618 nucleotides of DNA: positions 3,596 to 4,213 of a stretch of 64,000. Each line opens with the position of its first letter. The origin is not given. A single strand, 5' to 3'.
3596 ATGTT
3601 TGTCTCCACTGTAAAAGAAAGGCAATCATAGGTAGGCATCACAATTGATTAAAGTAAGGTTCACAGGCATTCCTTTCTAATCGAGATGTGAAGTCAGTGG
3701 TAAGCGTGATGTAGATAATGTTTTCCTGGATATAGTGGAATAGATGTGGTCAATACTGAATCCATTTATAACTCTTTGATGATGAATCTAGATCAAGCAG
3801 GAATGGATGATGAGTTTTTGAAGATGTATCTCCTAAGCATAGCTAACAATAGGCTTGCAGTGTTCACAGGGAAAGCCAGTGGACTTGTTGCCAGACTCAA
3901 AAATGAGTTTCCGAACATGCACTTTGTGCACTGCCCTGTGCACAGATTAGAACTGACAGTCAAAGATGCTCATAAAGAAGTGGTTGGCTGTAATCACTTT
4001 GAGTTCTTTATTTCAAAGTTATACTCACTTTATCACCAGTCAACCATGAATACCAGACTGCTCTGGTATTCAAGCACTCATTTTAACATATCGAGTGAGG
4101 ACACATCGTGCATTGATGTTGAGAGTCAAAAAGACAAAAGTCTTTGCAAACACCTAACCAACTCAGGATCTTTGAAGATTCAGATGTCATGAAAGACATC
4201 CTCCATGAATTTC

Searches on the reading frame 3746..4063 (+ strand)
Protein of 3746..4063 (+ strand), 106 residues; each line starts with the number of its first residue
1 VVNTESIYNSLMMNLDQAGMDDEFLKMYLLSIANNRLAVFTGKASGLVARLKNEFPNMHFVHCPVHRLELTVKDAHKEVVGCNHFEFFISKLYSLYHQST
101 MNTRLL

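Call 45: find_homologous_proteins(query=window:3746-4063:+, max_evalue=0.001)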
Query seq(106 aa) (106 aa): 10 proteins with E <= 0.001 among 11 candidates.
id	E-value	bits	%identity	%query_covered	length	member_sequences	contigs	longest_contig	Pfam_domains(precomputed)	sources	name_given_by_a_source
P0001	1.7e-35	139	63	98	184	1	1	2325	PF27073.1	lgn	-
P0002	1.2e-34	137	70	88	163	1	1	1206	PF27073.1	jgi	-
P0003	1.2e-33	133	63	98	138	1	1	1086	PF27073.1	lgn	-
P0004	1.5e-26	111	64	76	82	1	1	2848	-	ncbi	-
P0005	3.7e-24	103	63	74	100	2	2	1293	-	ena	-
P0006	5.8e-21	93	60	75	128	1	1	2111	-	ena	-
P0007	2.5e-19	87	73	57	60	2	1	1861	-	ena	-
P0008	8.9e-16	76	44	98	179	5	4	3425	-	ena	-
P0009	1.1e-12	66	63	53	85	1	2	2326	-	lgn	-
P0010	3.3e-5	42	50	64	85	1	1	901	-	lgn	-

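Call 46: search_protein_families(library=pfam, max_evalue=0.01, proteins=[P0001, P0002, window:3746-4063:+])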
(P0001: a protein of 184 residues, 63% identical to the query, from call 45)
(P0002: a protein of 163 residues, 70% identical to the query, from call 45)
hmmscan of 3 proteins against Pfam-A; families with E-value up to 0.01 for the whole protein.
P0001 (184 aa): 0 families

P0002 (163 aa): 0 families

seq(106 aa): 0 families

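Call 47: search_solved_structures(query=window:3746-4063:+, max_evalue=10)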
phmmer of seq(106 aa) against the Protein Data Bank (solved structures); distinct sequences matched with E-value up to 10: 5.
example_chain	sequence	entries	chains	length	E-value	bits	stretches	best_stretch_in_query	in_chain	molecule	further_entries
5i9f_A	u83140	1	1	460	1.4e-06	32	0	4-28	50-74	pentatricopeptide repeat protein dPPR-U10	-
5i9g_C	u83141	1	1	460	1.6e-06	31.8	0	4-28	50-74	pentatricopeptide repeat protein dPPR-U8C2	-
5i9d_A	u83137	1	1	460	1.5e-05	28.7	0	4-28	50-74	pentatricopeptide repeat protein dPPR-U8A2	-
5i9h_A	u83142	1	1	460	2.2e-05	28.2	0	4-28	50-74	pentatricopeptide repeat protein dPPR-U8G2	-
4wsl_A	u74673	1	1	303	0.0086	19.8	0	6-28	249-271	Pentatricopeptide repeat protein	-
